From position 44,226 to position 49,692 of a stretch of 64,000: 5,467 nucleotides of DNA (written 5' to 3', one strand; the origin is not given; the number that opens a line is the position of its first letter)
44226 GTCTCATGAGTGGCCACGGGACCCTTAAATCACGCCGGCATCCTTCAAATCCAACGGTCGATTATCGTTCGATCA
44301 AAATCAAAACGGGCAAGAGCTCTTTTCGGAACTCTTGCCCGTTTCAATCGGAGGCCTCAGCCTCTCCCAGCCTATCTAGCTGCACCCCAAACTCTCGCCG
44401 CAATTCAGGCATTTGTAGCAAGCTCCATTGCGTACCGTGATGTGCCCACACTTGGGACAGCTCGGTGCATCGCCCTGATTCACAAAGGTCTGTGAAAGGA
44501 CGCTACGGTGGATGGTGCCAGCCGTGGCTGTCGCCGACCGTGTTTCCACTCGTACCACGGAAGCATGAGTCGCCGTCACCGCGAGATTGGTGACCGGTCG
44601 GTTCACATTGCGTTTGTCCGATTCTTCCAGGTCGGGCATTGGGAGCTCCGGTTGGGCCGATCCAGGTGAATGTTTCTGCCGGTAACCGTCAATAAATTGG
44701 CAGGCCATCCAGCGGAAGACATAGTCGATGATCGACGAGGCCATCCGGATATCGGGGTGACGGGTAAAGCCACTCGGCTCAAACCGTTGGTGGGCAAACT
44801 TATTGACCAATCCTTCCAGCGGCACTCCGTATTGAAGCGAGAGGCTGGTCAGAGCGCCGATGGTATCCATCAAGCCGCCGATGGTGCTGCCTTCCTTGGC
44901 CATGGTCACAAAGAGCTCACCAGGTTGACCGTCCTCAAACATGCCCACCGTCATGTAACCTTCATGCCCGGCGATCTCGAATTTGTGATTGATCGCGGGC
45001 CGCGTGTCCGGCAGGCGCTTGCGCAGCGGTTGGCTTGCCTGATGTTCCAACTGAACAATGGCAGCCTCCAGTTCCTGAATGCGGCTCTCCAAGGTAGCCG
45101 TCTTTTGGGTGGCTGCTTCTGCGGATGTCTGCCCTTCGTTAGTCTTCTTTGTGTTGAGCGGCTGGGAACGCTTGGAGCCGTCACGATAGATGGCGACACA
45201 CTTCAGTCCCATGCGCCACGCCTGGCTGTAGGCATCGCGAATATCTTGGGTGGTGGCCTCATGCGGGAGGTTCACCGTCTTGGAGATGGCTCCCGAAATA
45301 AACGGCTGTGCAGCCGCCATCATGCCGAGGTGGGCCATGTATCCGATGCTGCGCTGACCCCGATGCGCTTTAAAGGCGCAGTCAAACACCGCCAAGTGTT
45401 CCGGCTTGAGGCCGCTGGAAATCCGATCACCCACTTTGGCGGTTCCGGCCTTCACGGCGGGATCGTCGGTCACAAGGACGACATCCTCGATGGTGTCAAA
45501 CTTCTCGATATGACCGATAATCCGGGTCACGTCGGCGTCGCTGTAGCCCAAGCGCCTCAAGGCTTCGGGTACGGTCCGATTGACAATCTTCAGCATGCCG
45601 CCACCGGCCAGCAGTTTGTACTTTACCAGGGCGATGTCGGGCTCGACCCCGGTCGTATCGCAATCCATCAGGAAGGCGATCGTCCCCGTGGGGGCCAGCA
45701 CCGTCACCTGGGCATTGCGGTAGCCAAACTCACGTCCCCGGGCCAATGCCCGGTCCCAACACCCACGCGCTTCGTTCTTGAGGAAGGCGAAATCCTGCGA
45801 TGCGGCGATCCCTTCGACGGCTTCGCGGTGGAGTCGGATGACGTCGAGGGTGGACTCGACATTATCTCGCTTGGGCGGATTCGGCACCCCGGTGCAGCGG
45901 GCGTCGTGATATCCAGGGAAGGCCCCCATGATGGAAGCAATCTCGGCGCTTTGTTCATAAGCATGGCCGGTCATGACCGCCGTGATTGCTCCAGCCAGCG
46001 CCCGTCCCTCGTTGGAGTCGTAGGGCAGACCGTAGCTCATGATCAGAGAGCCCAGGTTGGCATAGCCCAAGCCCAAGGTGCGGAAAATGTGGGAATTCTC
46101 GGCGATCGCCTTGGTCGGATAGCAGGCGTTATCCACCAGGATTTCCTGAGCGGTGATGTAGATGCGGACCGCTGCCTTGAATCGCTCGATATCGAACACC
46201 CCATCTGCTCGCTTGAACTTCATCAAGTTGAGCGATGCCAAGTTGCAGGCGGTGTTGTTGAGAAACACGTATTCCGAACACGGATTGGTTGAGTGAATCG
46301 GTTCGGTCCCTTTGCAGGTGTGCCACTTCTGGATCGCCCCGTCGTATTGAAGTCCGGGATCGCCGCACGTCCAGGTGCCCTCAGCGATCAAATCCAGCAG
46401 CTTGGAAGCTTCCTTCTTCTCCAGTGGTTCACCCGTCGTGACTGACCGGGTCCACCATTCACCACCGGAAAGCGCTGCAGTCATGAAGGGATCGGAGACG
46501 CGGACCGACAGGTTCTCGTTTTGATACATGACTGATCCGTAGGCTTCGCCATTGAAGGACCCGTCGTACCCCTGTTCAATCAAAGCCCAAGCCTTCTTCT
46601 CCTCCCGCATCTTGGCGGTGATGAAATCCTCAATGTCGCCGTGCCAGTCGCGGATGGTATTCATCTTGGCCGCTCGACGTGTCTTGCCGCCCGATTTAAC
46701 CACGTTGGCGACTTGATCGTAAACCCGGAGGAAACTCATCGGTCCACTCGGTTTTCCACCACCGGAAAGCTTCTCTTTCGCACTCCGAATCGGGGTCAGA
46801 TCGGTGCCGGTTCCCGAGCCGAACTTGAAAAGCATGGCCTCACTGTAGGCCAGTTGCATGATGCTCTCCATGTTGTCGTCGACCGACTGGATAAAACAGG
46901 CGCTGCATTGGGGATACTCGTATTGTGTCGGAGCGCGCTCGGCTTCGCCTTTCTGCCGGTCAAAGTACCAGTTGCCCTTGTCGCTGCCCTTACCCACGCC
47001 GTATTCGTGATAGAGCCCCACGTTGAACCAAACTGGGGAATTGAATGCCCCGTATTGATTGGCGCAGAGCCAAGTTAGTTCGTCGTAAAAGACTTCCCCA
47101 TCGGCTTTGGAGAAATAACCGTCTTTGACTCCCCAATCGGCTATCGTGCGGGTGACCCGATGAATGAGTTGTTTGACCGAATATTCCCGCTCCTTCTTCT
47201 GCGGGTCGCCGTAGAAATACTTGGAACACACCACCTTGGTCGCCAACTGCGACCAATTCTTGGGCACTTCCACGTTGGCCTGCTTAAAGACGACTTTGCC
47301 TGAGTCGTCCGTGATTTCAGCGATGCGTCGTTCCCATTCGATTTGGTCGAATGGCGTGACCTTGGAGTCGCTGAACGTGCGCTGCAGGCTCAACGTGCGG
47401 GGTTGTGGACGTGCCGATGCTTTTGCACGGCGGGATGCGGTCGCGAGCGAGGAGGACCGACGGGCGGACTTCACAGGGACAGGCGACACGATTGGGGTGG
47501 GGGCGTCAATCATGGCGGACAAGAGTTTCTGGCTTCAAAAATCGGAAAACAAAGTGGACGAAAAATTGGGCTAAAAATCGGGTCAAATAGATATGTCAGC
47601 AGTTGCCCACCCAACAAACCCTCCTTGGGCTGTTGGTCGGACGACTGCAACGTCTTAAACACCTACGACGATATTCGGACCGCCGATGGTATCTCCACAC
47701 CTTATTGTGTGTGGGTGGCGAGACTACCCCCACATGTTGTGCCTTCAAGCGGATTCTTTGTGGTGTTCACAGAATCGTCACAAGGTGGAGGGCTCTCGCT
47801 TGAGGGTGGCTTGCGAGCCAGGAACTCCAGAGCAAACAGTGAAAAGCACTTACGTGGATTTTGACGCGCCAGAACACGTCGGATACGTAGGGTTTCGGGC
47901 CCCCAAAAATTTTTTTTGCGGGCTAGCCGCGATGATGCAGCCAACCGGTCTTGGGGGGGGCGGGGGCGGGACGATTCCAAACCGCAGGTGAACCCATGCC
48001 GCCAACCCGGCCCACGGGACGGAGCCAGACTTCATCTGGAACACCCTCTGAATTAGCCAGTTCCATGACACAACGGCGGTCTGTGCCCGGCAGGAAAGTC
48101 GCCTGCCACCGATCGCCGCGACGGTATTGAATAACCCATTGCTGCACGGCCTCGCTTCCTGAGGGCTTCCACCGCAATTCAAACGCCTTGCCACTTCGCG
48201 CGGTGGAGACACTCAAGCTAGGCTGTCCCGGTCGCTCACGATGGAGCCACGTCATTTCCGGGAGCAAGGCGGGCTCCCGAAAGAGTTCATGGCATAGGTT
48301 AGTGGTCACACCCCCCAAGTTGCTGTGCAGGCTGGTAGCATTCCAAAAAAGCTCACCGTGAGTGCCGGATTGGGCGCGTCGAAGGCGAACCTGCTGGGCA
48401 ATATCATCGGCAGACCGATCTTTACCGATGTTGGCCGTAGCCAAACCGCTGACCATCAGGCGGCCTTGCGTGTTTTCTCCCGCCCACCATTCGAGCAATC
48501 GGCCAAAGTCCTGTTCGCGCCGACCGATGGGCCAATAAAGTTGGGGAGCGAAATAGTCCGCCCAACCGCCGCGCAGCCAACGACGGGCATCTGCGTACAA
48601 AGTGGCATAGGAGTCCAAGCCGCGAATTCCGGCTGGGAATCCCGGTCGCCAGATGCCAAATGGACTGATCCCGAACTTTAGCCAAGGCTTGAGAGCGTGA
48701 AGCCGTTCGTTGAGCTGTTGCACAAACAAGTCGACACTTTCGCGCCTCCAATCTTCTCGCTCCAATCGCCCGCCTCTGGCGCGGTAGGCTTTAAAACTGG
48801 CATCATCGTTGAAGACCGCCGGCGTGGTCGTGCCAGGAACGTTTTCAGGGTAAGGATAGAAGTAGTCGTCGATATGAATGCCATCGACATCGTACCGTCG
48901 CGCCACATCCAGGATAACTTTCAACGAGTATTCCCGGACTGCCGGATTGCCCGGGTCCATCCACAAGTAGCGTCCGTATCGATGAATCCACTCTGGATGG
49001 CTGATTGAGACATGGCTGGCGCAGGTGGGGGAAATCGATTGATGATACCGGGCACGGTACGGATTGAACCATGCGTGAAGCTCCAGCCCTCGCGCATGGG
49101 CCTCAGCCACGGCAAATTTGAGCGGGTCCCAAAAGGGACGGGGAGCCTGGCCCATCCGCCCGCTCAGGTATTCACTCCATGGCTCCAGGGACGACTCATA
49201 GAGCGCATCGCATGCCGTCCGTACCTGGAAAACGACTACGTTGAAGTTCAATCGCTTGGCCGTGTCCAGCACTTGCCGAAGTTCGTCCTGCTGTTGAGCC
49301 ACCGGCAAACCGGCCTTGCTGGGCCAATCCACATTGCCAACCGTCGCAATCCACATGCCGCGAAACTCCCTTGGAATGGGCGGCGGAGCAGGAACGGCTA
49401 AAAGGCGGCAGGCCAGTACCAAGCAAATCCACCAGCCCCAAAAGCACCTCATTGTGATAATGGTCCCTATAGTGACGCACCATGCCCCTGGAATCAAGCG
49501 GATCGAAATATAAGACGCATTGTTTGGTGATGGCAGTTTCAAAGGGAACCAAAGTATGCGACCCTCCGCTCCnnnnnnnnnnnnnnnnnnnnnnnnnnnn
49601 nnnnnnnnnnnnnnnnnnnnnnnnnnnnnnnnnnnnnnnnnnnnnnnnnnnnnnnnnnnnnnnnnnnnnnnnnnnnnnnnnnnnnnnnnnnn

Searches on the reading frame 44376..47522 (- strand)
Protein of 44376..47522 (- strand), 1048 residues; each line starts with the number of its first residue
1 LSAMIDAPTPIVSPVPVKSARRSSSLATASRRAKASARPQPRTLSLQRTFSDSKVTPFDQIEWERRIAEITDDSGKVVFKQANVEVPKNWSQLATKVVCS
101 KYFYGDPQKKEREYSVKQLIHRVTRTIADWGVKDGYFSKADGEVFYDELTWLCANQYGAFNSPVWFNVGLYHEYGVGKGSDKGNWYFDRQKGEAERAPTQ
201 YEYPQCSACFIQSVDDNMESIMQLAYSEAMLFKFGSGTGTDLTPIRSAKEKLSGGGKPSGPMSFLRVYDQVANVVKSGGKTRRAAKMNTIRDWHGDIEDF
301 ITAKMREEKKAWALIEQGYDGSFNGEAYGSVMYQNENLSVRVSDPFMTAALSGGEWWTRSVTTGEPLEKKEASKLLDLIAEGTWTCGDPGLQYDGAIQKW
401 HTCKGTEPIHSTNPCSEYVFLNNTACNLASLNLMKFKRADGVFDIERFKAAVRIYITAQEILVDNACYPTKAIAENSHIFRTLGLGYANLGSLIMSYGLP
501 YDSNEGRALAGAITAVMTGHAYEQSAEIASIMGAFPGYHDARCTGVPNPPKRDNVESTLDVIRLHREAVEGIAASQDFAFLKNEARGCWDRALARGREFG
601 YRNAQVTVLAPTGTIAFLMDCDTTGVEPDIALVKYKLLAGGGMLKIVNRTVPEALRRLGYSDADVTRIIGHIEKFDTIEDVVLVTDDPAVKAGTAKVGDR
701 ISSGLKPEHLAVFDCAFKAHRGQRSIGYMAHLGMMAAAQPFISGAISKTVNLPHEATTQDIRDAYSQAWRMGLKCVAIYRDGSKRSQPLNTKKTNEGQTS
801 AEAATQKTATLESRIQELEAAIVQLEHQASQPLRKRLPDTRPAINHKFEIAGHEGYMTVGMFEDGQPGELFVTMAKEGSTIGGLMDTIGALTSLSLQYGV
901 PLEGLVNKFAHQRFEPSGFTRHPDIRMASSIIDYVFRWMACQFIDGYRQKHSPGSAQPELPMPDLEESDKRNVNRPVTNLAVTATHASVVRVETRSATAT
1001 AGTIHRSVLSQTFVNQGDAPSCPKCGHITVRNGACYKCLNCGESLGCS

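Call 19: search_protein_families(library=pfam, proteins=[window:44376-47522:-], max_evalue=0.0001)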
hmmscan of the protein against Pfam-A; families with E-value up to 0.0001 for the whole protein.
window:44376-47522:- (1048 aa): 3 families
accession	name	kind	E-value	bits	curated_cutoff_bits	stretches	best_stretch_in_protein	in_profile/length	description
PF02867.20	Ribonuc_red_lgC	-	3.8e-121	405.7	23.9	1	207-779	1-523/523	Ribonucleotide reductase, barrel domain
PF08471.15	Ribonuc_red_2_N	-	5.1e-20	72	27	1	75-156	2-103/103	Class II vitamin B12-dependent ribonucleotide reductase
PF12637.14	TSCPD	-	1.5e-10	41.7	22.8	1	853-939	12-84/88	TSCPD domain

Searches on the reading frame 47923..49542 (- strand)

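Call 19: search_protein_families(library=pfam, proteins=[window:47923-49542:-], max_evalue=0.0001)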
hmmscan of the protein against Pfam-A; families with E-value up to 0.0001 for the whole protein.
window:47923-49542:- (539 aa): 1 family
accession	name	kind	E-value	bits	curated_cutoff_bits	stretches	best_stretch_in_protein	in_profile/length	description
PF02638.21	GHL10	-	8.4e-64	216.1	27.9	1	59-375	1-302/311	Glycosyl hydrolase-like 10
